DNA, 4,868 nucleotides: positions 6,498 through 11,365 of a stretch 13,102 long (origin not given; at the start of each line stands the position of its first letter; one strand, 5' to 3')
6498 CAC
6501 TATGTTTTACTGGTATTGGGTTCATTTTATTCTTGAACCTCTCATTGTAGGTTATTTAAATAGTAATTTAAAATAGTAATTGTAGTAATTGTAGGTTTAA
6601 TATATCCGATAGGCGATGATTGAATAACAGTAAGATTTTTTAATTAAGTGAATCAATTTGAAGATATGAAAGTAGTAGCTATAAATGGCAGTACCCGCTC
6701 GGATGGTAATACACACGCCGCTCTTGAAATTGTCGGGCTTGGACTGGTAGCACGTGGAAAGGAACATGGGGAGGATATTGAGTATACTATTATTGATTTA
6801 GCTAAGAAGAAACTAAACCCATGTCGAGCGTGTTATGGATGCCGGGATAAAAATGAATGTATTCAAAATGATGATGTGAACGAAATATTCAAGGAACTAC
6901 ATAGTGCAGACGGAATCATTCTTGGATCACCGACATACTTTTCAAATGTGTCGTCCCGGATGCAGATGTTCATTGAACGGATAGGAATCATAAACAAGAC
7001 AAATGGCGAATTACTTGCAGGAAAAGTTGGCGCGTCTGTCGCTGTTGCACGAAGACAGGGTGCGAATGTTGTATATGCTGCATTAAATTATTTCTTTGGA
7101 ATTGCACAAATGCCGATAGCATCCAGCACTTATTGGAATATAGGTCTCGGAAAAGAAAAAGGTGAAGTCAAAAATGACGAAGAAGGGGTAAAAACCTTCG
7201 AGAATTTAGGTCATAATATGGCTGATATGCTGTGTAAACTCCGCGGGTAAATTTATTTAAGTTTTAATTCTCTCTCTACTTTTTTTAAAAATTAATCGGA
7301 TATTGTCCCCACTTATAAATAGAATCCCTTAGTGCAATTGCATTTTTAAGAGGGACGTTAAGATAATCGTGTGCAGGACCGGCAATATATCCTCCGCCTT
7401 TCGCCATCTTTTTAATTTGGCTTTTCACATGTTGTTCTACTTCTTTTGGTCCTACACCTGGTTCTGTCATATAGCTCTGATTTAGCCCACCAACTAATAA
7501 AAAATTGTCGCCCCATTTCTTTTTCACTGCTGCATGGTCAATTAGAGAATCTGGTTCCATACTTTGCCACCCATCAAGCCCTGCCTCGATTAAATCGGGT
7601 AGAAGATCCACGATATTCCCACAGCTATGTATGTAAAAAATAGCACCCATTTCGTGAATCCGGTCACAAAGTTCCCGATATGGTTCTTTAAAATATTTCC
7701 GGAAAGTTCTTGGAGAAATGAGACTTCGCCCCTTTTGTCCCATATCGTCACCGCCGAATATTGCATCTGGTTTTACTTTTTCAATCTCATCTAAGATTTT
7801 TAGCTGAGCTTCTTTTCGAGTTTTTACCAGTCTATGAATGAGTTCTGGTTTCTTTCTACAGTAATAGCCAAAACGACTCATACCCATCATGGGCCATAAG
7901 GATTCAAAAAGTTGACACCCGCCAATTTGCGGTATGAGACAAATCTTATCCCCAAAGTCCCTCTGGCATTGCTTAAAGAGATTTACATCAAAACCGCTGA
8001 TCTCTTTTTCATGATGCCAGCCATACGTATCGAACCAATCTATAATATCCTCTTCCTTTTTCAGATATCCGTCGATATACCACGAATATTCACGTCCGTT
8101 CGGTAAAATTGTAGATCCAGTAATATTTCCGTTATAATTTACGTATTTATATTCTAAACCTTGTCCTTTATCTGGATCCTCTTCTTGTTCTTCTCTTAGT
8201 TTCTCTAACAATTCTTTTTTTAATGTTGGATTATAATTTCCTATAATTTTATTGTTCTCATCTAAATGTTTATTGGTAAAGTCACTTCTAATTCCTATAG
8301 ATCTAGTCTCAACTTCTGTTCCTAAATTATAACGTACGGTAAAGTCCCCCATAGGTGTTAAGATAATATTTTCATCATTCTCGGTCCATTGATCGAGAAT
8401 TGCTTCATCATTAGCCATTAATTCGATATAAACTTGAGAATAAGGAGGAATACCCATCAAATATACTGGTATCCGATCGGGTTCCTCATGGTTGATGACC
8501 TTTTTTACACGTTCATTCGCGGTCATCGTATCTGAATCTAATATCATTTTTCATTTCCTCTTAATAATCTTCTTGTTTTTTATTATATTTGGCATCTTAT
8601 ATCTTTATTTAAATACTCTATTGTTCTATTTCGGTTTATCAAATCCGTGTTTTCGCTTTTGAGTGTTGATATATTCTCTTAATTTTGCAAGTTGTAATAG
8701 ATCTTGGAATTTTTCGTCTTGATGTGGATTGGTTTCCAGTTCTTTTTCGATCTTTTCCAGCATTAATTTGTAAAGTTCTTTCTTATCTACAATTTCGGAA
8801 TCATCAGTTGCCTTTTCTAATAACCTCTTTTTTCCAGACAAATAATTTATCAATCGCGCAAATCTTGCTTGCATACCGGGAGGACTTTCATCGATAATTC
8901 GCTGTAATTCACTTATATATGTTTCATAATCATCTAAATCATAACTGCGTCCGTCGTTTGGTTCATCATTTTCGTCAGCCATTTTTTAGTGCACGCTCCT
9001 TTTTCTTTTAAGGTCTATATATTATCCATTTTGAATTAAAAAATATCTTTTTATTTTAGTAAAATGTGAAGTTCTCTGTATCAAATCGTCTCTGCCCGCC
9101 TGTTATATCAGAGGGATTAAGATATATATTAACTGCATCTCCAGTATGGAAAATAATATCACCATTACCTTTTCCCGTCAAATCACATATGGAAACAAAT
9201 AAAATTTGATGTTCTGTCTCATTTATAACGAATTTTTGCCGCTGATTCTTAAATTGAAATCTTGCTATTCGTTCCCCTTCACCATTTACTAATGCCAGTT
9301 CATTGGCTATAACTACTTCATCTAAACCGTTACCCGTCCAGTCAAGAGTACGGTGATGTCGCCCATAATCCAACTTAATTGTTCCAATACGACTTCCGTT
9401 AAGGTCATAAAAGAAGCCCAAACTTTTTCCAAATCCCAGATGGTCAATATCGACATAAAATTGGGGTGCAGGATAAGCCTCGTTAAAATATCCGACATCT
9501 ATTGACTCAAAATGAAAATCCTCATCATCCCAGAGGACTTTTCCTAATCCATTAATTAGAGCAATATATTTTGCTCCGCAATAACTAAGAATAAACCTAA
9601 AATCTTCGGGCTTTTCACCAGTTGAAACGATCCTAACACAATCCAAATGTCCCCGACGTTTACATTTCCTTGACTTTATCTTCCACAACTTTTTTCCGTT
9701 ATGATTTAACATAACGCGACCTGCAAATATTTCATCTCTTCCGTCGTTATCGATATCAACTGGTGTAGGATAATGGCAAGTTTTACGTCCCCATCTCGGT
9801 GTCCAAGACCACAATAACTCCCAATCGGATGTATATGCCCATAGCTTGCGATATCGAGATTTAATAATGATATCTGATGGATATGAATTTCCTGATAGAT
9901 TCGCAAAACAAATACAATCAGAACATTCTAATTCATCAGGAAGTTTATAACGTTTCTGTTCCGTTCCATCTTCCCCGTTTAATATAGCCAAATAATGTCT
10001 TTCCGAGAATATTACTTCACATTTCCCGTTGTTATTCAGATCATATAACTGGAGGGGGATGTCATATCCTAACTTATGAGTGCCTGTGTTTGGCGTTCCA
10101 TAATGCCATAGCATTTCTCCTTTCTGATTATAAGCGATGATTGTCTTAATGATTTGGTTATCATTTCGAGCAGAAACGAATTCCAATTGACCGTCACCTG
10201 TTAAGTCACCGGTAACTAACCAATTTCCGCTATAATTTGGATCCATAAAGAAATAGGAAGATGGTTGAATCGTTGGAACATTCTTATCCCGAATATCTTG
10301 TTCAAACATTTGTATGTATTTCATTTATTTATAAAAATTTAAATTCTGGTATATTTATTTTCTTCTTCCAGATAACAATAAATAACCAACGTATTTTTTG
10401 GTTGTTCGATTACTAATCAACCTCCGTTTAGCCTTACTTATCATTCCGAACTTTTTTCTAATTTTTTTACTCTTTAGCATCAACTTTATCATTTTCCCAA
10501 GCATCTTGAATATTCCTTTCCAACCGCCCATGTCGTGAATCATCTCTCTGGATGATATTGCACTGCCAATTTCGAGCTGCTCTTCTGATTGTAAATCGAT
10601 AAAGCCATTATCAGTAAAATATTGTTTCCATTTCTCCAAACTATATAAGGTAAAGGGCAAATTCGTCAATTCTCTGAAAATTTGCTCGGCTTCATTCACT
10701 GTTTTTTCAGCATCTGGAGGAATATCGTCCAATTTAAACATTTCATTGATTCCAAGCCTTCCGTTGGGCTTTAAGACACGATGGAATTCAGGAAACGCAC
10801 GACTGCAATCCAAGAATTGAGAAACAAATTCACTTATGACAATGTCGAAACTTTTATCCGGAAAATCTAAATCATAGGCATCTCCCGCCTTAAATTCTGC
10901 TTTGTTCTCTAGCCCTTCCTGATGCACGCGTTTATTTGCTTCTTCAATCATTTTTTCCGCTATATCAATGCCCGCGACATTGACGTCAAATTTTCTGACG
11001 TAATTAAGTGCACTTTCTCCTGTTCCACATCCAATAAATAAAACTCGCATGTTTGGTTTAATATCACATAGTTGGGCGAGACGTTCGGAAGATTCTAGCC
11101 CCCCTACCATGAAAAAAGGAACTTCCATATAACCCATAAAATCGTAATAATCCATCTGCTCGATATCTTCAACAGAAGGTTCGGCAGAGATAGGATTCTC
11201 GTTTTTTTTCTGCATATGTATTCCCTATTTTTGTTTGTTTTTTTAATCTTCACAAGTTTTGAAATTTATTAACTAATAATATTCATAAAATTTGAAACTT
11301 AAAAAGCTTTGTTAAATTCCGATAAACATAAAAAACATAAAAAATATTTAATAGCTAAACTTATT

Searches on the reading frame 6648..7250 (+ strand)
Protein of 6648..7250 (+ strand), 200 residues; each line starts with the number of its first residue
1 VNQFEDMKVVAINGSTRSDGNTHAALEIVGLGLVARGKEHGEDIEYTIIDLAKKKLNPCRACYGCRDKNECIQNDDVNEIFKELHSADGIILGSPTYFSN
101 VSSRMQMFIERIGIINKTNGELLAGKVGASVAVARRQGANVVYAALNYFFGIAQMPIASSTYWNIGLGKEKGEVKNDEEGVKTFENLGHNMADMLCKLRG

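Call 6: search_protein_families(library=pfam, proteins=[window:6648-7250:+], max_evalue=0.1)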
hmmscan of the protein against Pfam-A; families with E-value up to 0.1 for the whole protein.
window:6648-7250:+ (200 aa): 3 families
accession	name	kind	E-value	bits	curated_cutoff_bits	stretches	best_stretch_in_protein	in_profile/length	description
PF03358.20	FMN_red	-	5.7e-29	101.1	24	1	7-167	1-149/152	NADPH-dependent FMN reductase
PF02525.22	Flavodoxin_2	-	1.9e-08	34.7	27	1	7-135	1-134/198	Flavodoxin-like fold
PF12724.12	Flavodoxin_5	-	0.053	14.3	27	1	81-112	38-69/145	Flavodoxin domain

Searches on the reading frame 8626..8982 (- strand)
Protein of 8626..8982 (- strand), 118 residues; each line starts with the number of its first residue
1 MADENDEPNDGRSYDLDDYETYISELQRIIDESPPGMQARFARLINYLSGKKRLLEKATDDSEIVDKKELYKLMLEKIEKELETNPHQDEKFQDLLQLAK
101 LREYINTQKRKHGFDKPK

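Call 6: search_protein_families(library=pfam, proteins=[window:8626-8982:-], max_evalue=0.1)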
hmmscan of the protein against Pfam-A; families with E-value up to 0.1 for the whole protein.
window:8626-8982:- (118 aa): 5 families
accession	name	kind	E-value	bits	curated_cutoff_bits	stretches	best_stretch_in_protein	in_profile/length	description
PF24064.2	HTH_NPRL3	-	0.0007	19.9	27.2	1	26-54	8-36/62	GATOR1 complex protein NPRL3, C-terminal HTH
PF02870.21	Methyltransf_1N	-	0.0032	18.4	21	0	67-110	19-63/71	6-O-methylguanine DNA methyltransferase, ribonuclease-like domain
PF07560.16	DUF1539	-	0.0096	16.4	23.8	1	23-96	23-91/126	Domain of Unknown Function (DUF1539)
PF17910.6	FeoB_Cyto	-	0.023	15.5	23.4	1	18-87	4-70/90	FeoB cytosolic helical domain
PF01524.22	Gemini_V2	-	0.054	14.1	21.2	0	75-114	25-64/78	Geminivirus V2 protein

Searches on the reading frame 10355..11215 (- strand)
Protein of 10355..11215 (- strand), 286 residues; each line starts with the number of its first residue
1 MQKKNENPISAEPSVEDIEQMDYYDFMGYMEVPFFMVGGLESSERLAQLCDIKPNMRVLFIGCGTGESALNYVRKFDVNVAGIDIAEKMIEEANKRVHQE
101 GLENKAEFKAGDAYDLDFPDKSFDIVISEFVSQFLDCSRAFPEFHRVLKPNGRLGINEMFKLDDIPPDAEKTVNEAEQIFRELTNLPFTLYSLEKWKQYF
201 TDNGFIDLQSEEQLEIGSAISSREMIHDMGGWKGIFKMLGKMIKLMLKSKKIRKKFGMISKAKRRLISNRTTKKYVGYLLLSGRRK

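Call 6: search_protein_families(library=pfam, proteins=[window:10355-11215:-], max_evalue=0.1)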
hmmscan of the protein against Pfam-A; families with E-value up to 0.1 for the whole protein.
window:10355-11215:- (286 aa): 22 families
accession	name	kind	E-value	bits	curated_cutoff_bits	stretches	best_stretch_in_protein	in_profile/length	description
PF08241.18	Methyltransf_11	-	2.4e-23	83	21.2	1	61-154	3-93/95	Methyltransferase domain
PF13649.12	Methyltransf_25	-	1.6e-22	80.4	27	1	58-152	1-97/97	Methyltransferase domain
PF13847.12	Methyltransf_31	-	5.2e-22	78.5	27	1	52-202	1-143/145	Methyltransferase domain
PF01209.24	Ubie_methyltran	-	7.6e-15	55.3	20.1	1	52-161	45-156/233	ubiE/COQ5 methyltransferase family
PF08242.18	Methyltransf_12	-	4.7e-13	50.1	30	1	61-154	3-98/98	Methyltransferase domain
PF13489.12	Methyltransf_23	-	2.1e-11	44.3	27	1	47-205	14-159/164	Methyltransferase domain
PF02353.26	CMAS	-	3.2e-11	43.5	27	1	49-160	57-168/273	Mycolic acid cyclopropane synthetase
PF01135.25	PCMT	-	7.3e-06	26.3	20.3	1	46-113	65-133/210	Protein-L-isoaspartate(D-aspartate) O-methyltransferase (PCMT)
PF20922.3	Anamorsin_N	-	6e-05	23.2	27.1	1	117-177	46-105/163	Anamorsin, N-terminal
PF02390.23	Methyltransf_4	-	6.2e-05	23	24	1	58-106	5-54/173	Putative methyltransferase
PF01170.24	UPF0020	-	7e-05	23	22.3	1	77-129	76-128/197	RMKL-like, methyltransferase domain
PF05175.20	MTS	-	7.9e-05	22.8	23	1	46-128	23-104/170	Methyltransferase small domain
PF07021.18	MetW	-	0.0011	19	21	1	52-135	11-85/193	Methionine biosynthesis protein MetW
PF12147.14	Methyltransf_20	-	0.0011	18.7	21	1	47-116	126-198/309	Putative methyltransferase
PF03291.22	mRNA_G-N7_MeTrfase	-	0.0012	18.4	26.6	1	54-118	61-131/315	mRNA (guanine-N(7))-methyltransferase domain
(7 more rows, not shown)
